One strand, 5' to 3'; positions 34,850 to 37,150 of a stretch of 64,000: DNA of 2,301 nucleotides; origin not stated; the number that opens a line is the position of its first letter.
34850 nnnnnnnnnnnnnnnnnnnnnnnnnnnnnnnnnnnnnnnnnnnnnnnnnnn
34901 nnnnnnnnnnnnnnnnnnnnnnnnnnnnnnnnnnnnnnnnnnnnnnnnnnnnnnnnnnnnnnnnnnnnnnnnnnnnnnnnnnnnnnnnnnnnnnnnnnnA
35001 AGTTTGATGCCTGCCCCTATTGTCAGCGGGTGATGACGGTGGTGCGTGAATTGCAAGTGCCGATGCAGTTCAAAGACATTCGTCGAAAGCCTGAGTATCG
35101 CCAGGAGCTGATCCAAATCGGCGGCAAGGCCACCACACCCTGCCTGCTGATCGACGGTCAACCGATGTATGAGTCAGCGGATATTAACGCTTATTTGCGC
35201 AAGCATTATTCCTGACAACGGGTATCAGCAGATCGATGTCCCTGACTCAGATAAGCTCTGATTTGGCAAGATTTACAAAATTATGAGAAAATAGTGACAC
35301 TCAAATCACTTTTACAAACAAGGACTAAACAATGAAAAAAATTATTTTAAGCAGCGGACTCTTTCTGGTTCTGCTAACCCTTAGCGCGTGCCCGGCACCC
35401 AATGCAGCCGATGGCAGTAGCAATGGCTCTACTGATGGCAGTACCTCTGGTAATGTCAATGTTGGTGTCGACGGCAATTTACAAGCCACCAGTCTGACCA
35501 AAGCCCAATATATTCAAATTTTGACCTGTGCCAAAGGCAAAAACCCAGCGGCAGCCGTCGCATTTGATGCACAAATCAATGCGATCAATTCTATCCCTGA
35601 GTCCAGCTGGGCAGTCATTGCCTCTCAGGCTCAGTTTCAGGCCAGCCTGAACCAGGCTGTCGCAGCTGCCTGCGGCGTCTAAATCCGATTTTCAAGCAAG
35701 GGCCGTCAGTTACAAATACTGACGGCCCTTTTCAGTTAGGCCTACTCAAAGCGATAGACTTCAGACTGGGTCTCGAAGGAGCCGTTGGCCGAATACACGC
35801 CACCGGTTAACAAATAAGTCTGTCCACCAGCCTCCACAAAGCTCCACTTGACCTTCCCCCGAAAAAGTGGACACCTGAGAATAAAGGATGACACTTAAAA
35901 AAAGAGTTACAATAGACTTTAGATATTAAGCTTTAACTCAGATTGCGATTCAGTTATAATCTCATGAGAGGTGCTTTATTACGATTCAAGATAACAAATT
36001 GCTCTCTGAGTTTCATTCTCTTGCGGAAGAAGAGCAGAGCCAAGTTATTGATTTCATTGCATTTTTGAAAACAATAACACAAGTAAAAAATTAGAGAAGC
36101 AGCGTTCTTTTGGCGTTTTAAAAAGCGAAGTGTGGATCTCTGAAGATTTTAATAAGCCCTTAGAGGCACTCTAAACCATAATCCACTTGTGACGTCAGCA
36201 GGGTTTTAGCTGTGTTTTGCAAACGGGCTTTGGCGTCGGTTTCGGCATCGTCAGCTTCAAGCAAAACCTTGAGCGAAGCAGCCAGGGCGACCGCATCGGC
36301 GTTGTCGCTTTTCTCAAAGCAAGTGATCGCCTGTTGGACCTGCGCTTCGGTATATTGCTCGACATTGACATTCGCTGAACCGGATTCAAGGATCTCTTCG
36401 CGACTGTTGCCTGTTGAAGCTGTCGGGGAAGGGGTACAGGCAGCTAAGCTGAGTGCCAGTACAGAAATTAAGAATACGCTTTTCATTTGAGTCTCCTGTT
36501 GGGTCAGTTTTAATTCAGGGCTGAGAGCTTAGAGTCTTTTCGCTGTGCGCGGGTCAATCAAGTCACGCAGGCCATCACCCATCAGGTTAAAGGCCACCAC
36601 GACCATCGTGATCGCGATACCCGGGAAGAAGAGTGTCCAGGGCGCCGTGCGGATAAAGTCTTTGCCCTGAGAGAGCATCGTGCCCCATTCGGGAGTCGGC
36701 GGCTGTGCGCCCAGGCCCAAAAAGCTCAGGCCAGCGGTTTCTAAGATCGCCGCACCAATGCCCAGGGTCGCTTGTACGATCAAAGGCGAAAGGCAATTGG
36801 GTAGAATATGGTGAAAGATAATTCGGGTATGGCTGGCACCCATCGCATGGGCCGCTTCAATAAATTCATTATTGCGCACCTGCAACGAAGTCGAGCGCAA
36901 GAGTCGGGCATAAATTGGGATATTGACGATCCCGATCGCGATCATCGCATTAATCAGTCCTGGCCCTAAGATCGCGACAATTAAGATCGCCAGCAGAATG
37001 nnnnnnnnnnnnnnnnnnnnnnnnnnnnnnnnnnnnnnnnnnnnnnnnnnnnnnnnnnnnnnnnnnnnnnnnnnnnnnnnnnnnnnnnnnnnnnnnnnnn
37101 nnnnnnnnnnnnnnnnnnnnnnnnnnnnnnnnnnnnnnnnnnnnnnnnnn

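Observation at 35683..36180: Decayed accessory DNA between two convergent paralogous lipoprotein genes: frameshifted DUF2281-type antitoxin and an OMP C-terminal fragment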

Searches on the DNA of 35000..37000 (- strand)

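Call 7: search_rna_families(source=window, start=35000, end=37000, threshold=evalue, max_evalue=1)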
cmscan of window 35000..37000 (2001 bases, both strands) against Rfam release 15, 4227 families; matches with E-value up to 1: 1.
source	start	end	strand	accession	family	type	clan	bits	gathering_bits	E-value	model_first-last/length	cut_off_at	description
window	36484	36520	-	RF03012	Mu-gpT-DE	Gene; sRNA;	-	22.5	49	0.029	1-53/53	no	Mu-gpT-DE RNA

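Call 73: search_dna_similar(query=L097:804-2040:-, collection=plasmids, mode=distant, max_rows=12)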
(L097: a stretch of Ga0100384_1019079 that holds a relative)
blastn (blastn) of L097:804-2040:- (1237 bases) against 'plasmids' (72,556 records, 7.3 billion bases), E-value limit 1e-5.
Records with a match: 43; places in all: 56; records where one place covers at least 80% of the query: 0.
Best place of each record, by identity: 80-90% 1; 60-80% 42.
By first word of the organism name: Bacillus 16; Cupriavidus 6; Leptospira 6; Caballeronia 2; Burkholderia 2; Pseudomonas 2; Priestia 1; Legionella 1; Advenella 1; Acinetobacter 1; and 5 more.
By predicted mobility (MOB-suite, as given by PLSDB): non-mobilizable 20; mobilizable 15; conjugative 8.
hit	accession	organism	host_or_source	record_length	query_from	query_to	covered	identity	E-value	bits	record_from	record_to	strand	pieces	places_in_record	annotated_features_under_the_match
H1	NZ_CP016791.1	Priestia flexa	tissu sample,local geographical source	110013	746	1168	34%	65.7%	2e-17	100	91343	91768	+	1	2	IS3 family transposase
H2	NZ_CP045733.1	Legionella sp. MW5194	Water,water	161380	746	1048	24%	66.7%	4e-7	64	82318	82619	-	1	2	none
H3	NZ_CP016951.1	Cupriavidus taiwanensis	Mimosa,single cell,nodules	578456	704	882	14%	70.7%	1e-12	83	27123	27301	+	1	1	none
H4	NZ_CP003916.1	Advenella mimigardefordensis DPN7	-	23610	692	864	14%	70.1%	7e-10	73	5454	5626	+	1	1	none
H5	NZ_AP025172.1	Cupriavidus sp. P-10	-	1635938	668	837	14%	71.2%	1e-13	87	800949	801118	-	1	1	none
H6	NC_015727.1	Cupriavidus necator N-1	soil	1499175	680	837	13%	72.2%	3e-14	88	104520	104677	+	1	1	record has no annotation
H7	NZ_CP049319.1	Caballeronia sp. SBC2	whole organism,soil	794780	679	837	13%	70.4%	2e-10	76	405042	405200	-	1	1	IS3 family transposase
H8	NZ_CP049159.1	Caballeronia sp. SBC1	whole organism,soil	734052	679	837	13%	70.4%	2e-10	76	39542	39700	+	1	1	IS3 family transposase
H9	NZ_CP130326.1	Acinetobacter variabilis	soil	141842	682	835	12%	68.8%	1e-6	63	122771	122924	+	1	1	IS3 family transposase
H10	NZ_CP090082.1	Bacillus cereus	cell culture,Contaminated soil sample ...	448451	919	1048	11%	73.1%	6e-11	78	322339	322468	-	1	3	none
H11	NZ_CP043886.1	Leptospira interrogans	Homo sapiens,cell culture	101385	915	1045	11%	71.6%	1e-6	64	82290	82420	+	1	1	hypothetical protein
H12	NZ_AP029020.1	Acidovorax sp. DW039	Lemna minor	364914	704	829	10%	72.4%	4e-7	65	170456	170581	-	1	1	none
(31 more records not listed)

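Call 75: search_dna_similar(query=window:35683-36180:+, collection=plasmids, mode=distant, max_evalue=0.001, max_rows=8)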
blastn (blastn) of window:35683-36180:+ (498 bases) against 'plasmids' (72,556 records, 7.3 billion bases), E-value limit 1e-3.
No match.

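Call 76: search_dna_similar(query=window:35683-36180:+, collection=phages, mode=distant, max_evalue=0.001, max_rows=8)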
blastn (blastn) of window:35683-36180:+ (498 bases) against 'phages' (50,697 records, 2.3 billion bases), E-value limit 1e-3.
No match.

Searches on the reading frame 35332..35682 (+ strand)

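Call 9: search_protein_families(library=pfam, proteins=[window:35332-35682:+], max_evalue=10)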
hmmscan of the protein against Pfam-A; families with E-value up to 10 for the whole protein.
window:35332-35682:+ (116 aa): 1 family
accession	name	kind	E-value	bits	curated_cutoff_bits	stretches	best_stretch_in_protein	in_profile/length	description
PF05387.16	Chorion_3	-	0.02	14.8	22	1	9-107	2-88/277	Chorion family 3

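Call 40: search_protein_families(library=ncbifam, proteins=[window:35332-35682:+], max_evalue=10)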
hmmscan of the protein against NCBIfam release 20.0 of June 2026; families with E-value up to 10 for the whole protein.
window:35332-35682:+ (116 aa): 5 families
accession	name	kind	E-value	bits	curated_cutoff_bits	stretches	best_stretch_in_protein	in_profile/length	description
NF052321.1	LP_Lmo2079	subfamily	0.0087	15.4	150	1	1-24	1-25/354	Lmo2079 family surface lipoprotein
NF058647.1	lipo_LytA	equivalog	0.07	13.4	110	1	1-40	1-38/107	acidic lipoprotein LytA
NF041193.1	lipo_SP0191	subfamily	0.082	12.9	75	1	1-44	1-42/190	SP0191 family lipoprotein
NF046038.1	NGK_0946_fam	subfamily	0.09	13.3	45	1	1-62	1-49/102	NGK_0946 family protein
NF047847.2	SS_mature_LptM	equivalog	5.2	7.2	27.7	1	1-20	1-20/31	LPS translocon maturation chaperone LptM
